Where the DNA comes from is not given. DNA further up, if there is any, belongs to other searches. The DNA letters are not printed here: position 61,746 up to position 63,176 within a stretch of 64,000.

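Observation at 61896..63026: S26B (SipW/Sec11-type) peptidase domain held on a ~170-residue coiled-coil stalk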

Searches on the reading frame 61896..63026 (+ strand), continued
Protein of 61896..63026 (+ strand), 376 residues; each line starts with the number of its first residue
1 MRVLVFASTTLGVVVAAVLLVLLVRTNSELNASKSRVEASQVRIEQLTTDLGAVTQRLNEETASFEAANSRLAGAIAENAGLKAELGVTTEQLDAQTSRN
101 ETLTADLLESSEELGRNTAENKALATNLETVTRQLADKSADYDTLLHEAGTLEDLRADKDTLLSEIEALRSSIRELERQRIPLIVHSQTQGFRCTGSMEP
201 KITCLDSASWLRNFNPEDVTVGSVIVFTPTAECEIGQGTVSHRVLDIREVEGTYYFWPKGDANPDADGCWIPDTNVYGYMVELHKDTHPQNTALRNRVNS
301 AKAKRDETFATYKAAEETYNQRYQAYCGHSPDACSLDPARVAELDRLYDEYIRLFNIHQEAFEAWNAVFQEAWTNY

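Call 19: fold_search(model_id=the predicted structure, library=pdb)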
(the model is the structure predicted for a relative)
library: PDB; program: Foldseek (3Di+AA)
matches with E <= 10: 752; with E <= 0.001: 0
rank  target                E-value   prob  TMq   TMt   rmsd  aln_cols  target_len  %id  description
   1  4wvh_A                1.6e-02  1.00  0.20  0.15   6.9       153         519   10  Crystal structure of the Type-I signal peptidase from Staphylococcus aureus (SpsB) in complex with a substrate peptide (released 2015-09-23)
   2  1ay9_A                1.6e-02  1.00  0.19  0.57   6.0       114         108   13  WILD-TYPE UMUD' FROM E. COLI (released 1998-01-28)
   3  8auw_A                1.8e-02  0.28  0.11  0.03  14.6       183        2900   12  Cryo-EM structure of human BIRC6 in complex with SMAC. (released 2023-02-15)
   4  3d2e_C                1.8e-02  0.20  0.10  0.07  24.1       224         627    8  Crystal structure of a complex of Sse1p and Hsp70, Selenomethionine-labeled crystals (released 2008-06-17)
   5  8auw_B                3.2e-02  0.23  0.10  0.03  14.6       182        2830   11  Cryo-EM structure of human BIRC6 in complex with SMAC. (released 2023-02-15)
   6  8auk_A                4.3e-02  0.23  0.11  0.03  14.4       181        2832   12  Cryo-EM structure of human BIRC6 in complex with HTRA2. (released 2023-02-15)
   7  9r6b_I                5.2e-02  0.60  0.19  0.12  25.6       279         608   11  CPS secretion pathway Wza-Wzc (Conf 4) (released 2026-03-04)
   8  8ivq_A                6.2e-02  0.21  0.10  0.03  15.1       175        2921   11  Cryo-EM structure of mouse BIRC6, Global map (released 2024-01-24)
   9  7jil_P                6.5e-02  0.84  0.13  0.36   6.7        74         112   16  70S ribosome Flavobacterium johnsoniae (released 2020-12-02)
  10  4w8j                  9.9e-02  0.33  0.16  0.07  17.9       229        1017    9  Structure of the full-length insecticidal protein Cry1Ac reveals intriguing details of toxin packaging into in vivo form (released 2014-09-17)
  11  8e2i_A                1.2e-01  0.11  0.10  0.03  14.9       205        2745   13  Cryo-EM structure of BIRC6/Smac (released 2023-02-15)
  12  8ato_A                1.3e-01  0.13  0.10  0.03  15.8       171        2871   13  Structure of the giant inhibitor of apoptosis, BIRC6 bound to the regulator SMAC (released 2023-03-08)
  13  8ato_B                1.4e-01  0.54  0.18  0.03  15.2       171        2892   12  Structure of the giant inhibitor of apoptosis, BIRC6 bound to the regulator SMAC (released 2023-03-08)
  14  6ywe_M                1.5e-01  0.89  0.13  0.24   4.4        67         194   18  The structure of the mitoribosome from Neurospora crassa in the P/E tRNA bound state (released 2020-11-11)
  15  9fnd_X                1.5e-01  0.87  0.13  0.15   4.4        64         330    9  Transcriptional activator PafBC bound to mycobacterial RNA polymerase (released 2025-02-12)
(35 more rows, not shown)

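Call 25: search_protein_representatives(protein=window:61896-63026:+)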
Query: 376 residues. Proteins with E-value up to 0.001 (for the whole library): 447; up to 1e-10: 290; up to 1e-30: 168. The best 150 are listed.
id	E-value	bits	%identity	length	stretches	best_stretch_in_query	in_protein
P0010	4.0e-147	506.6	67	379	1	14-376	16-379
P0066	2.5e-96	339.5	49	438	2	62-372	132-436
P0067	4.4e-77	276.2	51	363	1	78-354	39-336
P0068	9.6e-75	268.5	44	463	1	45-367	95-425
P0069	1.0e-73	265.2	53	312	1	95-353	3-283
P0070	2.2e-71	257.5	44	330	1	60-355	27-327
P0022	6.4e-65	236.2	52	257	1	71-291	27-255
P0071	5.6e-63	229.9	42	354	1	85-372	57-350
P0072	3.6e-62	227.2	40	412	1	11-357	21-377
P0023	1.5e-61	225.1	44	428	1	71-358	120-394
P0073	1.6e-61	225.1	61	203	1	198-357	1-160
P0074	6.9e-61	223.0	37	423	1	21-359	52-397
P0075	1.6e-56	208.6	39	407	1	4-366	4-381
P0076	2.8e-56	207.8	35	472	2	29-368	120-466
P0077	9.1e-56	206.1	36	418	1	29-369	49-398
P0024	2.2e-54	201.6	37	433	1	2-369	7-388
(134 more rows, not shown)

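Call 64: search_protein_families(library=padloc, proteins=[window:61896-63026:+], max_evalue=0.1)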
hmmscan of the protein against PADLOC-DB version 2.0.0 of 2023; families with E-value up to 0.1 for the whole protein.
window:61896-63026:+ (376 aa): 12 families
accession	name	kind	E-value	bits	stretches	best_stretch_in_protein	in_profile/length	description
PDLC00580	JetC3|JetC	-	0.00058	16.2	1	36-179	257-404/1068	DUF3584 domain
PDLC00551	JetC2|JetC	-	0.0035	13.2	1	26-180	797-951/1365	DUF3584 domain; MukB-like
PDLC00518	JetC1|JetC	-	0.005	12.7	1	24-178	301-457/1112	DUF3584 domain; MukB-like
PDLC00519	JetC1|JetC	-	0.0088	12.3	1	29-179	278-456/1097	DUF3584 domain; MukB-like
PDLC00550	JetC2|JetC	-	0.025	10.2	1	34-174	333-466/1355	DUF3584 domain; MukB-like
PDLC00006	DruC1|DruC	-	0.026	11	1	29-169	197-326/626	Unknown function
PDLC03865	LmuB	-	0.035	10.3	1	39-176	314-832/1007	-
PDLC00517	JetC1|JetC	-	0.053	9.8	1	28-173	343-482/1119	DUF3584 domain; MukB-like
PDLC03859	LmuB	-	0.055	10.6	1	39-178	190-456/611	-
PDLC03868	LmuB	-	0.078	9.2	1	32-178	242-387/1035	-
PDLC00514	JetC1|JetC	-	0.089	8.6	0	27-177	297-451/1117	DUF3584 domain; MukB-like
PDLC00581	JetC3|JetC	-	0.091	8.5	1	29-172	808-951/1473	DUF3584 domain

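Call 65: search_protein_families(library=phrogs, proteins=[window:61896-63026:+], max_evalue=0.1)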
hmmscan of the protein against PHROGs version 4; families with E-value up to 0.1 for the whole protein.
window:61896-63026:+ (376 aa): 6 families
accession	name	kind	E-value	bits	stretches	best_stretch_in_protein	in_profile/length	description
phrog_167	-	tail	0.011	14.5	1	29-137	125-229/1555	tail length tape measure protein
phrog_10439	-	head and packaging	0.019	16.4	0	149-187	26-64/101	head scaffolding protein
phrog_28553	-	unknown function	0.027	16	0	51-99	27-75/103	-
phrog_1293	-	tail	0.034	12.9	1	44-148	17-120/1424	tail length tape measure protein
phrog_317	-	lysis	0.049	13.8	1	47-149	325-430/492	endolysin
phrog_18332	-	unknown function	0.086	14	0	6-121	43-156/207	-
